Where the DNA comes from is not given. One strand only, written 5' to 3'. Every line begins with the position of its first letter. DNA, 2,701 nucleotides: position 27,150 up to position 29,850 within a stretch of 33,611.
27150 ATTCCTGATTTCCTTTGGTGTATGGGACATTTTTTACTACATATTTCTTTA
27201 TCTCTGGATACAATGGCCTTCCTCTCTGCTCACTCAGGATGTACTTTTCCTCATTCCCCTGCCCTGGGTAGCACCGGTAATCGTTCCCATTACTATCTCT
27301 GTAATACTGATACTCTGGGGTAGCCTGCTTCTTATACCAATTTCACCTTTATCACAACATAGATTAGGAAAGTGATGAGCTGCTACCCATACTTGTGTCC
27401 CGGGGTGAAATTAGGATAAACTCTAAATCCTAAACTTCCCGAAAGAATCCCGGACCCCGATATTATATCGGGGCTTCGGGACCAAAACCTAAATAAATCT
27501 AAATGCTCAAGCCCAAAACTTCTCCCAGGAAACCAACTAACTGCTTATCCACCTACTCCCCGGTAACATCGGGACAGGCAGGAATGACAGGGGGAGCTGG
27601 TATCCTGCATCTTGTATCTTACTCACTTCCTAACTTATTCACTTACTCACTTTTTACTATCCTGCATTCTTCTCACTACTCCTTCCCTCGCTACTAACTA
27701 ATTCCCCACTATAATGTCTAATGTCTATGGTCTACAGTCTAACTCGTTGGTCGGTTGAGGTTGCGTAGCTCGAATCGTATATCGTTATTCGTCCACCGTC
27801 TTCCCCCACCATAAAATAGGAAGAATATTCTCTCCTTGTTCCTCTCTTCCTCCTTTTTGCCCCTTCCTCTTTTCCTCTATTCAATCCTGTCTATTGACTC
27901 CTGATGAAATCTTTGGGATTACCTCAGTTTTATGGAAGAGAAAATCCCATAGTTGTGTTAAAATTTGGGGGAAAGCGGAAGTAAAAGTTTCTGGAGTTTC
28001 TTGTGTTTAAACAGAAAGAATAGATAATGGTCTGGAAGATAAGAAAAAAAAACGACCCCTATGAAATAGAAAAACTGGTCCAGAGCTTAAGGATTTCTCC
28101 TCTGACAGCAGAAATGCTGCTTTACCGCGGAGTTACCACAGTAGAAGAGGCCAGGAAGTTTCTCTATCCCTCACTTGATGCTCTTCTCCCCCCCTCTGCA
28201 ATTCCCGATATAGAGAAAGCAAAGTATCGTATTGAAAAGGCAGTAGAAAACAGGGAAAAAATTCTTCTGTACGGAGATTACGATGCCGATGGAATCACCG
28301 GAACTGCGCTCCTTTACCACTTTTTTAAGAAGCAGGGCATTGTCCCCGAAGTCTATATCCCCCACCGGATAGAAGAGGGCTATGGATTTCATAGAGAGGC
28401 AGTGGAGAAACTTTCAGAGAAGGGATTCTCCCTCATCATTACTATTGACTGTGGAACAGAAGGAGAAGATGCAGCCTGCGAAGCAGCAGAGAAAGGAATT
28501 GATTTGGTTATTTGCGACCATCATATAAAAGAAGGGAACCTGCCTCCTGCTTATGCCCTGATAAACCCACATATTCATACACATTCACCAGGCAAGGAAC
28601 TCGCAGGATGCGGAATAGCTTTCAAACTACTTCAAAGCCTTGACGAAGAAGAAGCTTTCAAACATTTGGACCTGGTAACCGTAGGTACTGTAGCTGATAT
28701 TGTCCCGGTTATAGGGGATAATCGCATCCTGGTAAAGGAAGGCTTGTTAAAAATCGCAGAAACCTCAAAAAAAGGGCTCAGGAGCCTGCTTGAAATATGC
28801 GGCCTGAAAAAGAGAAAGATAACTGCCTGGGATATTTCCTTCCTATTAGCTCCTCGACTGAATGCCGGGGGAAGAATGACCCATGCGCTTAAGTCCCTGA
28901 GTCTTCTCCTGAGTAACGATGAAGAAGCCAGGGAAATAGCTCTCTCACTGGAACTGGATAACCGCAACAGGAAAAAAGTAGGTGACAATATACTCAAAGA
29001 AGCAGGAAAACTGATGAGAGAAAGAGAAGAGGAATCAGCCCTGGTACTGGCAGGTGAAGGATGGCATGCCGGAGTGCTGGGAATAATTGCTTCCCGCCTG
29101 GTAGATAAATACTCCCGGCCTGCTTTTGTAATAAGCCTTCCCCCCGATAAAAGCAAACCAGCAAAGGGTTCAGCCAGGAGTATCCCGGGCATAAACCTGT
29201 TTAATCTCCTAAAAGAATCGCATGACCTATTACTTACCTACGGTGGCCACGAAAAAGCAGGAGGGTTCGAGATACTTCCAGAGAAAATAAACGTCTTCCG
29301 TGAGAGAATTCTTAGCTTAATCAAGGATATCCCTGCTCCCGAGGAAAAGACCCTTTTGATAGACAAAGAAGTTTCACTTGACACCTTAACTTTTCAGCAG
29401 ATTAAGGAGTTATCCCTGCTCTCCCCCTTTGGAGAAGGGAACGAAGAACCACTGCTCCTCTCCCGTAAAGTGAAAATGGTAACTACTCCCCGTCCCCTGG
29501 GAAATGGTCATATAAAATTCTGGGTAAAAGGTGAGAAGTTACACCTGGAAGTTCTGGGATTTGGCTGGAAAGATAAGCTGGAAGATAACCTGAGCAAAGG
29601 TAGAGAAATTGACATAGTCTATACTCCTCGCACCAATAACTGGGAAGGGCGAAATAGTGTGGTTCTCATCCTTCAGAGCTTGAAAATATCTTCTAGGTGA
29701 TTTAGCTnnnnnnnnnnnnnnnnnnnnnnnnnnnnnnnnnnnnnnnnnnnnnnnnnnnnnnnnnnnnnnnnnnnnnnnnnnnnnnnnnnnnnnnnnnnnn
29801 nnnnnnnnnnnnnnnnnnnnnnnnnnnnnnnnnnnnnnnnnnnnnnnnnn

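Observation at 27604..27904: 301 nt (43 units) in a single 7-nt register, the inverted mosaic copy of the locus B modules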

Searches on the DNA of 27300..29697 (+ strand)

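Call 46: search_rna_families(source=window, start=27300, end=28100, threshold=evalue, max_evalue=1)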
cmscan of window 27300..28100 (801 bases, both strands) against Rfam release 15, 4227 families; matches with E-value up to 1: 1.
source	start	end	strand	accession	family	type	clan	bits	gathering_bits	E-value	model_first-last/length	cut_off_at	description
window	27899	28036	-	RF01946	KCNQ1OT1_1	Gene; lncRNA;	-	10.9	70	0.15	330-464/464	no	KCNQ1 overlapping transcript 1 conserved region 1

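Call 87: search_rna_families(sources=[L001, L005, L059, L061, L062, L063, L064, L065, L066, L067, L069, L077, L080, L082, L084], threshold=gathering)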
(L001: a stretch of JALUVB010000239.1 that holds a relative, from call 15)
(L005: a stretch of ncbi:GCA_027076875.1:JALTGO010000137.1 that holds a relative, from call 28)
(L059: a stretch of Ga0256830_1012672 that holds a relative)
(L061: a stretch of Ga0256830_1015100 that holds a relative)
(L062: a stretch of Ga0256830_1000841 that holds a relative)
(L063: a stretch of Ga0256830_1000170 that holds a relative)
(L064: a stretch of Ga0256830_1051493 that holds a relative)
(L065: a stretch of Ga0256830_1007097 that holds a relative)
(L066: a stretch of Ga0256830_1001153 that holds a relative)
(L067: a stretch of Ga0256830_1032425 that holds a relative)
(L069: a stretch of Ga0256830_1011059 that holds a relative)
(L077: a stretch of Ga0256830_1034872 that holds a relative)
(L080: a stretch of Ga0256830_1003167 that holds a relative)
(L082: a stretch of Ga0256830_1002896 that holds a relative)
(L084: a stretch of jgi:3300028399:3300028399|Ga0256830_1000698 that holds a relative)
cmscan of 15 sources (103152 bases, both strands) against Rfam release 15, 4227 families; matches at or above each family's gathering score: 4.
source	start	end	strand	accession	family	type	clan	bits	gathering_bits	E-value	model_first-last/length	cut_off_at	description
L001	4655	4860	-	RF00013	6S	Gene;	-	75.4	46.4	7.6e-13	1-187/187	no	6S / SsrS RNA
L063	4469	4540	+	RF00005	tRNA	Gene; tRNA;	CL00001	70.5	29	3.6e-13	1-71/71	no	tRNA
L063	2780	2852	+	RF00005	tRNA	Gene; tRNA;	CL00001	69.8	29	5.6e-13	1-71/71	no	tRNA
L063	2854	2925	+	RF00005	tRNA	Gene; tRNA;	CL00001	58.3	29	8.5e-10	1-71/71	no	tRNA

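Call 88: search_rna_families(source=L001, start=4600, end=4920, threshold=gathering, show_alignments=1)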
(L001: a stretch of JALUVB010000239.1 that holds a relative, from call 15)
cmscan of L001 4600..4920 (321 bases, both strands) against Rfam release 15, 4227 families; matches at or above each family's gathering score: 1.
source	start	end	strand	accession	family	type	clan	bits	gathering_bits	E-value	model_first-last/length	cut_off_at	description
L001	4655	4860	-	RF00013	6S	Gene;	-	75.4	46.4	2.4e-15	1-187/187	no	6S / SsrS RNA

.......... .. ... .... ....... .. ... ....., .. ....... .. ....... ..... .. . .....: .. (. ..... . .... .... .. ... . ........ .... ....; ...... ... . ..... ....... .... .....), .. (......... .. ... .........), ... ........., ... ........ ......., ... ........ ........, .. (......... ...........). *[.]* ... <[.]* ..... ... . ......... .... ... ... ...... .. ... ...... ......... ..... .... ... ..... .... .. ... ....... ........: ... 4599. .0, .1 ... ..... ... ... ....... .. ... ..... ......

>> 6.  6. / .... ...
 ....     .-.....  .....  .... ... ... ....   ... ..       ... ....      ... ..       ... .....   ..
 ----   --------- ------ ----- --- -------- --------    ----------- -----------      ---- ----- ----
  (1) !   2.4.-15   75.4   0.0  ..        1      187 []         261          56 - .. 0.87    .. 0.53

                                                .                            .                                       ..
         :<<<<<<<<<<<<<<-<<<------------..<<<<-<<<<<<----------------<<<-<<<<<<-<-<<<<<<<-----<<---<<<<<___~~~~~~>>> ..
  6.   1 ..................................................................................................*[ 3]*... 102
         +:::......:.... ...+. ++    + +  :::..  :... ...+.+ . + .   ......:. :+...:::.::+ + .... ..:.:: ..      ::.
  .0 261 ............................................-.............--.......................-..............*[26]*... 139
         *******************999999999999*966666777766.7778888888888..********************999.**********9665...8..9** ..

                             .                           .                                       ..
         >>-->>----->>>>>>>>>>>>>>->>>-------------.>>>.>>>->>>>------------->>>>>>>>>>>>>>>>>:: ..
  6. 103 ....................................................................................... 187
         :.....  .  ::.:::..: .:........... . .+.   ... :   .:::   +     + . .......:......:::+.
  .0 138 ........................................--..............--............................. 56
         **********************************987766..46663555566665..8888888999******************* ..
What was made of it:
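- On 6S RNA (RF00013): L001 scores 75.4 bits at the equivalent position (calls 87, 88).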

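Call 89: search_rna_families(source=window, start=27340, end=27960, threshold=evalue, max_evalue=10, show_alignments=3)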
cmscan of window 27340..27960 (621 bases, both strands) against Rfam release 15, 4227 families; matches with E-value up to 10: 2.
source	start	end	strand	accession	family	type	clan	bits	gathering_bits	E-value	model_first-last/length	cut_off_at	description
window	27578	27665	+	RF00306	snoZ178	Gene; snRNA; snoRNA; CD-box;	-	14.5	100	3.6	1-152/152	no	Small nucleolar RNA Z178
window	27756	27921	-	RF02995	IMES-5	Gene; sRNA;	-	14.2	96.1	4.4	1-150/150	no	IMES-5 RNA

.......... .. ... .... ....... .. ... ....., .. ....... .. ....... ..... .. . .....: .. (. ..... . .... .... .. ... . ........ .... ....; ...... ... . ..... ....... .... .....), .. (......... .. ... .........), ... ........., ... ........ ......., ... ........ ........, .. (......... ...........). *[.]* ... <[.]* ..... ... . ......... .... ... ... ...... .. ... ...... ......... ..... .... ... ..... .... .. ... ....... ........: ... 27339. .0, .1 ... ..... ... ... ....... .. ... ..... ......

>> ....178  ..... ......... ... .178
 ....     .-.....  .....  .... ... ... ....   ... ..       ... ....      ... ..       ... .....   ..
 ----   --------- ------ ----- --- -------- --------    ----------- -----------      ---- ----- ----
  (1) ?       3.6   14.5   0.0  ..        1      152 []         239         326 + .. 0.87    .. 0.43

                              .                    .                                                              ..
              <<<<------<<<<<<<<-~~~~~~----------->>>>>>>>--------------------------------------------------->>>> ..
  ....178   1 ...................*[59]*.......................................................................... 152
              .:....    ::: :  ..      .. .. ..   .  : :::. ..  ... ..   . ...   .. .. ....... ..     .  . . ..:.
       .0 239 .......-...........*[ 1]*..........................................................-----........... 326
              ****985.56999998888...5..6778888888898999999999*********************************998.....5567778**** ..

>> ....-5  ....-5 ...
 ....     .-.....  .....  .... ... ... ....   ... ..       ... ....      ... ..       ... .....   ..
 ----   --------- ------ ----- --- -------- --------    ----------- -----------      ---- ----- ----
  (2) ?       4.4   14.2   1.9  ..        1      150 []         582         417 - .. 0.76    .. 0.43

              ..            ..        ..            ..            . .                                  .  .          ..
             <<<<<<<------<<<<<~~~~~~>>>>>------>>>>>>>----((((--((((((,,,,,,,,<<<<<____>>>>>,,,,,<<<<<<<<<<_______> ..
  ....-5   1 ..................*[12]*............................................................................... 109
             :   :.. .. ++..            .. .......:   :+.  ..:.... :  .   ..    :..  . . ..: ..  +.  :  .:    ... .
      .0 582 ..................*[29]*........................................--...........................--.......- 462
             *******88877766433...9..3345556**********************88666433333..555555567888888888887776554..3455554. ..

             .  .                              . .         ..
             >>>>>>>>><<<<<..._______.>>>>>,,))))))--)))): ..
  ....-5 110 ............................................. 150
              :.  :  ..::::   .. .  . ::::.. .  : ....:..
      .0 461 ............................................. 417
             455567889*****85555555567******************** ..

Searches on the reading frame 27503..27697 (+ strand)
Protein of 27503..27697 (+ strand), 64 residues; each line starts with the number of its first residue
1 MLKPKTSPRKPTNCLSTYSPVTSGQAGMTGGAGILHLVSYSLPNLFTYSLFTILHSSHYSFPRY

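Call 23: search_protein_families(library=pfam, proteins=[window:27503-27697:+], max_evalue=0.01)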
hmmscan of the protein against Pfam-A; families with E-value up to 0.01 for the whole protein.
window:27503-27697:+ (64 aa): 0 families

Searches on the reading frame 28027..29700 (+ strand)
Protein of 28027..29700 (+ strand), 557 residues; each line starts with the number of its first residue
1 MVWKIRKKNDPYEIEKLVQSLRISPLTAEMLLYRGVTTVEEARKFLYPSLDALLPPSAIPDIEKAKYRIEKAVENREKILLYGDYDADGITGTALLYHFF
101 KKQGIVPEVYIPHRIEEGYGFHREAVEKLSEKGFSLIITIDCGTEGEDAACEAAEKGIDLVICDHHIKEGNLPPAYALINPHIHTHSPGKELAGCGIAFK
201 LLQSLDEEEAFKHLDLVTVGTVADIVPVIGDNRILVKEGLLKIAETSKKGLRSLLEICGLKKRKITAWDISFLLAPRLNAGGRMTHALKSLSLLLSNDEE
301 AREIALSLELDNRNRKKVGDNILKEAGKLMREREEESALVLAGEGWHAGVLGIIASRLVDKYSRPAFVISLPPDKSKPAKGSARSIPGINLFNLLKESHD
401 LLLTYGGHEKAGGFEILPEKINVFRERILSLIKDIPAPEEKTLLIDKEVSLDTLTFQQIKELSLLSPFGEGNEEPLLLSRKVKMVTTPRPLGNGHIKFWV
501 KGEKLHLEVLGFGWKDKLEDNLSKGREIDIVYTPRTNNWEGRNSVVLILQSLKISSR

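Call 14: find_encoding_contigs(protein=window:28027-29700:+, flank=10000, max_places=6)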
Protein window:28027-29700:+ (557 aa): no gene with exactly this product is on record in the collection.

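Call 15: find_related_loci(query=window:28027-29697:+, collection=genome_contigs, flank=5000)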
Query window:28027-29697:+ (557 aa) in genome_contigs; peptide patterns used: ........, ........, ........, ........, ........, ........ (x = any residue, [..] = any of these).
122 stretches matched a pattern; 3 encode a relative of the query (tblastn E <= 1e-3); 3 distinct loci.
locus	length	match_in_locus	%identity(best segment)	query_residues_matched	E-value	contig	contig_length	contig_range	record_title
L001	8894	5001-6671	93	1-557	0e+0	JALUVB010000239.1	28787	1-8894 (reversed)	MAG: bacterium isolate 128-326_metabat2_scaf2bin.016 128-326_scaffold_579_c1, whole genome shotgun sequence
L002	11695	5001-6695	35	3-553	2e-107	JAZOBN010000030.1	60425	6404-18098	MAG: Candidatus Coprenecus sp. isolate T1900044758_TS20190224.MAGScoT_cleanbin_000023 SGB_2322_k141_1093248, whole genom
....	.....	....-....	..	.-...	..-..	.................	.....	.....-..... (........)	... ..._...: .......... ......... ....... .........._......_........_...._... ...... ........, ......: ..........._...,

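Call 23: search_protein_families(library=pfam, proteins=[window:28027-29700:+], max_evalue=0.01)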
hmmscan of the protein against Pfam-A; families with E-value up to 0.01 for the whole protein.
window:28027-29700:+ (557 aa): 4 families
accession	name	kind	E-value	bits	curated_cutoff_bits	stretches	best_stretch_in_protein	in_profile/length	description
PF17768.7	RecJ_OB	-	3.5e-24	85.4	27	1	445-550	1-106/107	RecJ OB domain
PF01368.27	DHH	-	5.6e-23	82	28.1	1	78-221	1-125/125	DHH family, N-terminal domain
PF02272.25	DHHA1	-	8.2e-14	52.3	25.9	1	337-433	3-101/102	DHHA1 domain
PF01751.28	Toprim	-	0.0029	18.2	23.1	0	45-104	24-82/96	Toprim domain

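Call 26: find_homologous_proteins(query=window:28027-29697:+, max_evalue=1e-50)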
Query window:28027-29697:+ (557 aa): 7280 proteins with E <= 1e-50 among 8000 candidates; the best 120 are listed.
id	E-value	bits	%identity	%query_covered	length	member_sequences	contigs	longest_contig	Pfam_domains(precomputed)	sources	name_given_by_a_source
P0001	0.0e+0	1242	100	100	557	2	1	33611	PF01368.28,PF17768.8,PF02272.25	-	-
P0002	2.8e-290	982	77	99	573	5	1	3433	PF01368.28,PF17768.8,PF02272.25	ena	-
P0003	2.3e-254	863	68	99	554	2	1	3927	PF01368.28,PF17768.8,PF02272.25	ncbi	-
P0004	1.6e-203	695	54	99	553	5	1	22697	PF01368.28,PF17768.8,PF02272.25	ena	-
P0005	5.0e-139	483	45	99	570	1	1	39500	PF01368.28,PF17768.8,PF02272.25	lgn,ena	-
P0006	1.0e-138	482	44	99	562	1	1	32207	PF01368.28,PF17768.8,PF02272.25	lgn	-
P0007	6.8e-126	439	42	95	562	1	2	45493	PF01368.28,PF17768.8,PF02272.25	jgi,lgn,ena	-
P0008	5.2e-125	436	43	95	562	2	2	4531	PF01368.28,PF17768.8,PF02272.25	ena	-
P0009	9.0e-125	436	41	97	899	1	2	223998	PF01368.28,PF17768.8,PF02272.25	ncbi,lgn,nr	ncbi:MAG: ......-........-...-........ exonuclease RecJ [Clostridiales bacterium]|nr:single-stranded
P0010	1.9e-123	431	42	100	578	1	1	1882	PF01368.28,PF17768.8,PF02272.25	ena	-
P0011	3.0e-123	431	42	96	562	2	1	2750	PF01368.28,PF17768.8,PF02272.25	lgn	-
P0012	7.3e-123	429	42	96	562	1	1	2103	PF01368.28,PF17768.8,PF02272.25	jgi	-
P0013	7.8e-123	429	42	99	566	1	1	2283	PF01368.28,PF17768.8,PF02272.25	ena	-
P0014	1.5e-122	428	41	99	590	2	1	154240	PF01368.28,PF17768.8,PF02272.25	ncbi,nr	ncbi:MAG: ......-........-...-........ exonuclease RecJ [Planctomycetes bacterium]|nr:single-strande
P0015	2.0e-122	428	42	100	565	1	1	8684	PF01368.28,PF17768.8,PF02272.25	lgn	-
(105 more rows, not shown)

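Call 27: find_encoding_contigs(protein=P0002, flank=10000, max_places=4)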
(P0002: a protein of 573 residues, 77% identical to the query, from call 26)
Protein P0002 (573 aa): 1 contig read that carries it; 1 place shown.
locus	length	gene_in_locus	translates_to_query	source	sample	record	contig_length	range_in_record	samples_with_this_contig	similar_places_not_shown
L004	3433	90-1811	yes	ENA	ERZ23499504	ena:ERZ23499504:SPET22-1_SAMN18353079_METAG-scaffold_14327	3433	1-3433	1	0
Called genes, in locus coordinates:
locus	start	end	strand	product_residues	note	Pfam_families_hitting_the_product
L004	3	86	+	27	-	?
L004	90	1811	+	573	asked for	PF01368:DHH, PF02272:DHHA1, PF17768:RecJ_OB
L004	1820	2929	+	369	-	PF00383:dCMP_cyt_deam_1, PF14437:MafB19-deam, PF01872:RibD_C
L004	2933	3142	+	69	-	-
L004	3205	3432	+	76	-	?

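Call 28: find_encoding_contigs(protein=P0003, flank=10000, max_places=4)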
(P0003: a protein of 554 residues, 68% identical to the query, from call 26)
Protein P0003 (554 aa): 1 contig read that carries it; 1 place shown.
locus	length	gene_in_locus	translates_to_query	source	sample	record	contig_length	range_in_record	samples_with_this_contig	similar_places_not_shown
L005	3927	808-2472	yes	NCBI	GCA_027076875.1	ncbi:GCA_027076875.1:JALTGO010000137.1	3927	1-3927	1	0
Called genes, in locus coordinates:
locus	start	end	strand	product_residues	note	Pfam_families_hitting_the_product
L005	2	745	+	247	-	?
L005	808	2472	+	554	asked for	PF01368:DHH, PF02272:DHHA1, PF17768:RecJ_OB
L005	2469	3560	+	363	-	PF00383:dCMP_cyt_deam_1, PF14437:MafB19-deam, PF01872:RibD_C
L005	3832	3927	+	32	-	?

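Call 29: find_encoding_contigs(protein=P0004, flank=10000, max_places=4)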
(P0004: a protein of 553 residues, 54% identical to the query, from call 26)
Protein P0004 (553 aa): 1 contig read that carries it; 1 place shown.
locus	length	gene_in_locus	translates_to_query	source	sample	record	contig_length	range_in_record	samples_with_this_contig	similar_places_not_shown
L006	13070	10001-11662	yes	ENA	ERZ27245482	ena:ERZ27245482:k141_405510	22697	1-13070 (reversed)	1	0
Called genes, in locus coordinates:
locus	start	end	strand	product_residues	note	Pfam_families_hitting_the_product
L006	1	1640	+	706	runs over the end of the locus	PF01138:RNase_PH, PF03725:RNase_PH_C, PF03726:PNPase, PF01138:RNase_PH, PF00013:KH_1, PF00575:S1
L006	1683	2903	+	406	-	PF00675:Peptidase_M16, PF05193:Peptidase_M16_C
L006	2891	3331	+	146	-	PF00692:dUTPase, PF22769:DCD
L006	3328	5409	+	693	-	PF13491:FtsK_4TM, PF17854:FtsK_alpha, PF01580:FtsK_SpoIIIE, PF09397:FtsK_gamma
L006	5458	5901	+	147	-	PF00011:HSP20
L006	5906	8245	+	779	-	PF02190:LON_substr_bdg, PF00004:AAA, PF07728:AAA_5, PF22667:Lon_lid, PF05362:Lon_C, PF13541:ChlI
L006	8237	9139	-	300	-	PF03193:RsgA_GTPase (faint), PF00350:Dynamin_N (weak), PF01926:MMR_HSR1, PF02421:FeoB_N, PF00009:GTP_EFTU (weak), PF07650:KH_2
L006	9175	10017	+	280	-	PF00398:RrnaAD, PF02475:TRM5-TYW2_MTfase (weak), PF13649:Methyltransf_25 (weak)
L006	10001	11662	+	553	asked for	PF01368:DHH, PF02272:DHHA1, PF17768:RecJ_OB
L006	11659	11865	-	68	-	PF00830:Ribosomal_L28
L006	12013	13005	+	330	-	PF07690:MFS_1, PF12832:MFS_1_like (weak), PF07690:MFS_1 (weak)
